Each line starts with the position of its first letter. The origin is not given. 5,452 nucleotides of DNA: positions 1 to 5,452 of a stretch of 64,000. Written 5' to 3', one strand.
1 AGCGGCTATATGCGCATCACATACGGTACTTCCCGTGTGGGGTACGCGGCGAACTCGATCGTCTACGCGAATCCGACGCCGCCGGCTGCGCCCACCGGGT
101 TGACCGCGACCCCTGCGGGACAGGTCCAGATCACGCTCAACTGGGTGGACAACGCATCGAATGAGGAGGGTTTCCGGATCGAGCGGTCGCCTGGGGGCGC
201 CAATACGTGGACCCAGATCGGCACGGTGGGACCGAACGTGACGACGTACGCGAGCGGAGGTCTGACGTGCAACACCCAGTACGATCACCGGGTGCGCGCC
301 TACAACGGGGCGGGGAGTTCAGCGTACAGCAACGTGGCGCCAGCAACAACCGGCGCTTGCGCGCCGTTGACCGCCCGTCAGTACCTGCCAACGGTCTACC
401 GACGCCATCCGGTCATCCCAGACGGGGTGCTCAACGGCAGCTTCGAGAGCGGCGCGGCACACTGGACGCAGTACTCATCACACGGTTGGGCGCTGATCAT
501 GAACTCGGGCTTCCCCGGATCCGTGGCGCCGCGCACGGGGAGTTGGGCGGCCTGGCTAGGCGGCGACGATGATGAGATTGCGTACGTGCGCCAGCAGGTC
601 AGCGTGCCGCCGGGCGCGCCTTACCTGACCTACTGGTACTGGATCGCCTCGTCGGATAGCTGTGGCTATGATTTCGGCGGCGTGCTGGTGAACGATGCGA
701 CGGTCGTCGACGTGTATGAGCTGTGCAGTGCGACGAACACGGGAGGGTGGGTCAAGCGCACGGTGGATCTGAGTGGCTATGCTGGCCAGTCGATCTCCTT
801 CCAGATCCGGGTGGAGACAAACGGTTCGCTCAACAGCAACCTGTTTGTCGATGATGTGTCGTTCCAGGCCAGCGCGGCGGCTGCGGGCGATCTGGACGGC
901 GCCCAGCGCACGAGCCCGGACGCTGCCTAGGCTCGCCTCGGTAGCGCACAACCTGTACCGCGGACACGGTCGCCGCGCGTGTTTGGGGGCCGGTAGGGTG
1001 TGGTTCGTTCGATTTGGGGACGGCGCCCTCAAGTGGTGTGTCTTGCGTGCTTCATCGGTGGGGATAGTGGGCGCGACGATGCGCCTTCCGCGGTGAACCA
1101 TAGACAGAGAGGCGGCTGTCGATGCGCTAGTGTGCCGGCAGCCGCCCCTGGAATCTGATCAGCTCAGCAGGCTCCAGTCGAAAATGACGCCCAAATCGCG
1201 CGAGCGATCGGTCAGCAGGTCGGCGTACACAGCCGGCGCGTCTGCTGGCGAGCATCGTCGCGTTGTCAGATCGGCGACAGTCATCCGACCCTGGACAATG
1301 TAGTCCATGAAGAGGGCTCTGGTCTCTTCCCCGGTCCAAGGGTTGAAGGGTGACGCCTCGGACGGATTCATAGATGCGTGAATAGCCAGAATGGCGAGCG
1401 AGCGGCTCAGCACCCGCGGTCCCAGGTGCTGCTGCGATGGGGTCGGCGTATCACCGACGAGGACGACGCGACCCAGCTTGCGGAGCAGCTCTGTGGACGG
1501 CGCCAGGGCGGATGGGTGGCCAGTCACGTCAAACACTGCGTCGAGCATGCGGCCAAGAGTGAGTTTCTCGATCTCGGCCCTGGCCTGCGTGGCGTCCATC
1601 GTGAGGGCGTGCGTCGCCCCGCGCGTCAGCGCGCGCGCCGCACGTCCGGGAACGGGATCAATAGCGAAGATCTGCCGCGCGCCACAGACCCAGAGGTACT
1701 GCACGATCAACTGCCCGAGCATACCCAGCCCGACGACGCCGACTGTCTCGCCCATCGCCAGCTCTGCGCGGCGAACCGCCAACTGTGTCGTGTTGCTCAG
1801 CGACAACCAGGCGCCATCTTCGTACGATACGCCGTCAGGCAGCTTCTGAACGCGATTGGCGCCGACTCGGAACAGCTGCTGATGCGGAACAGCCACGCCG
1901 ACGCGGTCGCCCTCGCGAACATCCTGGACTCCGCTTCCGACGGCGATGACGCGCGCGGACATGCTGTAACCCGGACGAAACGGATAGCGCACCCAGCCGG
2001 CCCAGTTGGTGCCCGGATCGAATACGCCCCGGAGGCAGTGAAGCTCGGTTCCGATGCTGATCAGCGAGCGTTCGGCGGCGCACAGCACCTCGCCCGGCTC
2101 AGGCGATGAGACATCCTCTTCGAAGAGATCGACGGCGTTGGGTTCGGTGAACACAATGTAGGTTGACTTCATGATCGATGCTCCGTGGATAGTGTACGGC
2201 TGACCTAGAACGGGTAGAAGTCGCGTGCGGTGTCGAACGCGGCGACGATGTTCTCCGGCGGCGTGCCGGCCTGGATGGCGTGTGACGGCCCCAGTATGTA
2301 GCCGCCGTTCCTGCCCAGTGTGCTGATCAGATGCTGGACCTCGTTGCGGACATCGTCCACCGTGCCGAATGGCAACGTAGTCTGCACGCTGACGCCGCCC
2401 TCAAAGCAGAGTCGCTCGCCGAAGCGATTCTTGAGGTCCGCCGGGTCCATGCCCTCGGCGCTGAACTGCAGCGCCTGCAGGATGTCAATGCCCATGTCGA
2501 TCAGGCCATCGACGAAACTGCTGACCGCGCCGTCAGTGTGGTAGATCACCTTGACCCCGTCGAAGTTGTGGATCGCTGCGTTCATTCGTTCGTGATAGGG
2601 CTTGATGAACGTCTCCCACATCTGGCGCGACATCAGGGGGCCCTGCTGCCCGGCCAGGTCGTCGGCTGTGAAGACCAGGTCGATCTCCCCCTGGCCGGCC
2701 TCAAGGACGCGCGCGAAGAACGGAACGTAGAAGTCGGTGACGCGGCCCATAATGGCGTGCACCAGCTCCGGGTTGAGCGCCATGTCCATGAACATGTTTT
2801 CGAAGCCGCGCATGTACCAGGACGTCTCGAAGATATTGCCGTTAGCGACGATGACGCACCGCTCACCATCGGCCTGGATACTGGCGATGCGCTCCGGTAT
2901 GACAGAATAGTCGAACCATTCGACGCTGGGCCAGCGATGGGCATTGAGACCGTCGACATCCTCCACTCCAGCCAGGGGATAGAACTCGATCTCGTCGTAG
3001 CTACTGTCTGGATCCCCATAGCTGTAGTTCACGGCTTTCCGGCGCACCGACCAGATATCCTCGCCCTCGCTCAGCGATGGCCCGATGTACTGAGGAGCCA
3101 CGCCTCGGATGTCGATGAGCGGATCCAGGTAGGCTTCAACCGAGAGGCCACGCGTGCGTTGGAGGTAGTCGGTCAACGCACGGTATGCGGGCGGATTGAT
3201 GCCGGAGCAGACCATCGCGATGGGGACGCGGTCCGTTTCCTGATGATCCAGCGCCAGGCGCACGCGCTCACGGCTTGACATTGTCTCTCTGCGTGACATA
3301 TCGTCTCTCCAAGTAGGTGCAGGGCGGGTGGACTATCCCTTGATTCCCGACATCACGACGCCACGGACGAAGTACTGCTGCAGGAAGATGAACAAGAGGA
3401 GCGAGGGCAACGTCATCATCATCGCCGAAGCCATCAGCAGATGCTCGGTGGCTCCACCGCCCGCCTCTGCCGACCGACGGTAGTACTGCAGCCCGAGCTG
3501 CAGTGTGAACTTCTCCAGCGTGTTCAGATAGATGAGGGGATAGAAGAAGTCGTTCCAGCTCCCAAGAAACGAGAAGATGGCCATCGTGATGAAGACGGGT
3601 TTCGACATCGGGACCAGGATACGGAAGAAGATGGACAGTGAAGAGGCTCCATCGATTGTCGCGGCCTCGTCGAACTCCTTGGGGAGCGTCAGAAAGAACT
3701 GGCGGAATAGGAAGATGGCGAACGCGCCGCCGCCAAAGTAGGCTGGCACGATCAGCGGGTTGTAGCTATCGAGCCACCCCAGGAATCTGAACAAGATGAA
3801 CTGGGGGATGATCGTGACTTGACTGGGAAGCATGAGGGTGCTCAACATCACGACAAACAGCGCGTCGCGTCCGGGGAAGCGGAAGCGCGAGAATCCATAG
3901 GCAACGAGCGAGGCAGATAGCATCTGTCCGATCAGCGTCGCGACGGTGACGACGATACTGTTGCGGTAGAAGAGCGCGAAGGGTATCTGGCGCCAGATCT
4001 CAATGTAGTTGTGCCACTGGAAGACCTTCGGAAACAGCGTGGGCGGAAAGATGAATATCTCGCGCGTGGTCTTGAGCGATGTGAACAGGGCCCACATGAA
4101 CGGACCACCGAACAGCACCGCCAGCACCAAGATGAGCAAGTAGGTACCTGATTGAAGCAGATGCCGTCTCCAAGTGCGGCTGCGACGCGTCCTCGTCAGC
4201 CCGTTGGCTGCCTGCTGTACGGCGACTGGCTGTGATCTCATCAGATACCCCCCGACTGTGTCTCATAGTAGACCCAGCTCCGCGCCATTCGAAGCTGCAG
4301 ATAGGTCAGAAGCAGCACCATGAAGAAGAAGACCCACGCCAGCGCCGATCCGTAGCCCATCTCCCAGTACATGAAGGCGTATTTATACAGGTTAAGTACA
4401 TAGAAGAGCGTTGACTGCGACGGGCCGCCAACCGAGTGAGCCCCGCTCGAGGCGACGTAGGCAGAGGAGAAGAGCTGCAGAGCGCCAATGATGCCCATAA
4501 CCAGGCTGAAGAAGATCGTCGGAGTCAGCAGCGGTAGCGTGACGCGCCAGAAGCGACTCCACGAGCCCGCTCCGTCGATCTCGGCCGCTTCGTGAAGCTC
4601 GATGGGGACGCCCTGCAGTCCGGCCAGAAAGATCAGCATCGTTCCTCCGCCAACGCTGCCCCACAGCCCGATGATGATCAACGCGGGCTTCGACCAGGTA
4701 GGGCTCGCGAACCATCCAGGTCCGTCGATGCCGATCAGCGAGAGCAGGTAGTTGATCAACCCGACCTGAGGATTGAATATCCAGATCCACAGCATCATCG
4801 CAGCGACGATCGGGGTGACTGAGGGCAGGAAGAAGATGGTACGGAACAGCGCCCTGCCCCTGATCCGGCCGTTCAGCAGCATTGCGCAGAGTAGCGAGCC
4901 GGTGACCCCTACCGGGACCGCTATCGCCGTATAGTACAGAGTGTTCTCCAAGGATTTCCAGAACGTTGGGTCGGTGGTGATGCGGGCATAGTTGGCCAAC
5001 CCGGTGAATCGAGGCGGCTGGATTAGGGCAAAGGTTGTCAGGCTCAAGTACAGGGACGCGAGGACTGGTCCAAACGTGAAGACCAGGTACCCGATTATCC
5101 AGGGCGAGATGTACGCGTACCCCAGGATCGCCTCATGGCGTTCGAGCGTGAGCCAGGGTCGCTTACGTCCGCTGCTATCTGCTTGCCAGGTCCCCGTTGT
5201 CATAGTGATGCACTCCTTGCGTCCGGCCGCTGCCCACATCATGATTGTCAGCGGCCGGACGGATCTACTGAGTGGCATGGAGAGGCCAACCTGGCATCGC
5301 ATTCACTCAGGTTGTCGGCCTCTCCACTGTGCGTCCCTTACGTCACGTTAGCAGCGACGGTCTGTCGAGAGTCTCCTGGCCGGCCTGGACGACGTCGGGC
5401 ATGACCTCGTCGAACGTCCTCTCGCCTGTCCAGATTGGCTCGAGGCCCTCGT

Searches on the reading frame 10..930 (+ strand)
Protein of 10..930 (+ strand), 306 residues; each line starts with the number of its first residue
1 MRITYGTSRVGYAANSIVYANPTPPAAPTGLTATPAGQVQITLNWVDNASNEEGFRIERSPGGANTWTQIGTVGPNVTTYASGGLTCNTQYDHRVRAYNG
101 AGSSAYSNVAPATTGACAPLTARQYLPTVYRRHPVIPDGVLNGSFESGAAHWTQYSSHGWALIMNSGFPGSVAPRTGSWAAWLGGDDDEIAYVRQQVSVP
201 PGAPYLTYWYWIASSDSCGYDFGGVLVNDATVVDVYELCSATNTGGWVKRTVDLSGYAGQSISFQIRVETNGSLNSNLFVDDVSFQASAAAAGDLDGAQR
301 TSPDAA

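Call 43: search_protein_families(library=pfam, proteins=[window:10-930:+], max_evalue=0.0001)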
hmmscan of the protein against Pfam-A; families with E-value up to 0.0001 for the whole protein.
window:10-930:+ (306 aa): 1 family
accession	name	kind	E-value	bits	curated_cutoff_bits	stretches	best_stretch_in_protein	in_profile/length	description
PF00041.27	fn3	-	4.5e-10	40.1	25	1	27-111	2-82/84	Fibronectin type III domain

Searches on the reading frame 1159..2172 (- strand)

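Call 43: search_protein_families(library=pfam, proteins=[window:1159-2172:-], max_evalue=0.0001)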
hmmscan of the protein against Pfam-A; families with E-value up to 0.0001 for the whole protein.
window:1159-2172:- (337 aa): 2 families
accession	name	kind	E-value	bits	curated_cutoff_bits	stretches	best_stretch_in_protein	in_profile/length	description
PF00107.32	ADH_zinc_N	-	1.3e-17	64.4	31.8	1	152-264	2-112/129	Zinc-binding dehydrogenase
PF08240.17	ADH_N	-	4.4e-05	24.1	23.5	0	51-94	27-63/104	Alcohol dehydrogenase GroES-like domain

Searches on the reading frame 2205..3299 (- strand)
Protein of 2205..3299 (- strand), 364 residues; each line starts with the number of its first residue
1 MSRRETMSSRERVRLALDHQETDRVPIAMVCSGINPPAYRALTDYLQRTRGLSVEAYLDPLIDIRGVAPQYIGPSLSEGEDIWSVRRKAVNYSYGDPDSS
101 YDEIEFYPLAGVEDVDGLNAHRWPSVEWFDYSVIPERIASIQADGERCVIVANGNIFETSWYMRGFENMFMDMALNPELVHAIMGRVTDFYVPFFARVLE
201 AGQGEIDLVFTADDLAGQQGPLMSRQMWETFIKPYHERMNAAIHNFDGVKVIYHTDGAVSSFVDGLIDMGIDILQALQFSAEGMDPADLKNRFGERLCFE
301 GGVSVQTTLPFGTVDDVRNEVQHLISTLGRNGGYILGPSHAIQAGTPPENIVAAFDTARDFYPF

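Call 43: search_protein_families(library=pfam, proteins=[window:2205-3299:-], max_evalue=0.0001)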
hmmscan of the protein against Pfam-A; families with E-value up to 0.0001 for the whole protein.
window:2205-3299:- (364 aa): 1 family
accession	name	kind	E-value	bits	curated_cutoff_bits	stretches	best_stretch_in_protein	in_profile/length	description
PF01208.23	URO-D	-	1.5e-28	100.3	23.9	1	142-360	132-345/346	Uroporphyrinogen decarboxylase (URO-D)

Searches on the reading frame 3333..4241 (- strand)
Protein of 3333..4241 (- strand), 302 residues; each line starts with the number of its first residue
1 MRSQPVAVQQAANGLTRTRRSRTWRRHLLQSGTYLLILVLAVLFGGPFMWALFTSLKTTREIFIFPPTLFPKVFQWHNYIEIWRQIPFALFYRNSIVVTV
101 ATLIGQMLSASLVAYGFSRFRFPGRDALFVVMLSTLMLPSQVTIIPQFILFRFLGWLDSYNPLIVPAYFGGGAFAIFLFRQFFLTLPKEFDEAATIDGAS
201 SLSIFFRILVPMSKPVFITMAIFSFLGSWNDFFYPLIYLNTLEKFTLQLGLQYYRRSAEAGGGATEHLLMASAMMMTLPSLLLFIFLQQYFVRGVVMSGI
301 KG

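Call 43: search_protein_families(library=pfam, proteins=[window:3333-4241:-], max_evalue=0.0001)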
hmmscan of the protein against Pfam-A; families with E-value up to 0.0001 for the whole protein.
window:3333-4241:- (302 aa): 1 family
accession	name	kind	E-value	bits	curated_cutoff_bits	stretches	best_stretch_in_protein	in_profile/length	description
PF00528.27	BPD_transp_1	-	2.5e-19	70.2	26.4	1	111-295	6-182/184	Binding-protein-dependent transport system inner membrane component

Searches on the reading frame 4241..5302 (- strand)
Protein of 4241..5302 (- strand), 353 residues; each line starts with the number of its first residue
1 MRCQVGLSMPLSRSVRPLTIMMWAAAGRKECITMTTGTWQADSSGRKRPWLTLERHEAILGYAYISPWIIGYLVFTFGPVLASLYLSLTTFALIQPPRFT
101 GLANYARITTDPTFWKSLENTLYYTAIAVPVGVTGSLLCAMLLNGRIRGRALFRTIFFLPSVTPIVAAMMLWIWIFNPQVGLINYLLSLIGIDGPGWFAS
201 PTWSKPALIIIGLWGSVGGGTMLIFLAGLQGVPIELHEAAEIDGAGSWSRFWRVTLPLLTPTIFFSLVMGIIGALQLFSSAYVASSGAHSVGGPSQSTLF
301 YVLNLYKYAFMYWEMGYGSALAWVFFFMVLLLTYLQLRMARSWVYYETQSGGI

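Call 43: search_protein_families(library=pfam, proteins=[window:4241-5302:-], max_evalue=0.0001)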
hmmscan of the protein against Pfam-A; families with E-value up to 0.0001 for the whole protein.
window:4241-5302:- (353 aa): 1 family
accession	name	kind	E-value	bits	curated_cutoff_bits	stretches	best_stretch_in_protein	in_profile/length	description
PF00528.27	BPD_transp_1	-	1.1e-17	64.7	26.4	1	132-333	1-168/184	Binding-protein-dependent transport system inner membrane component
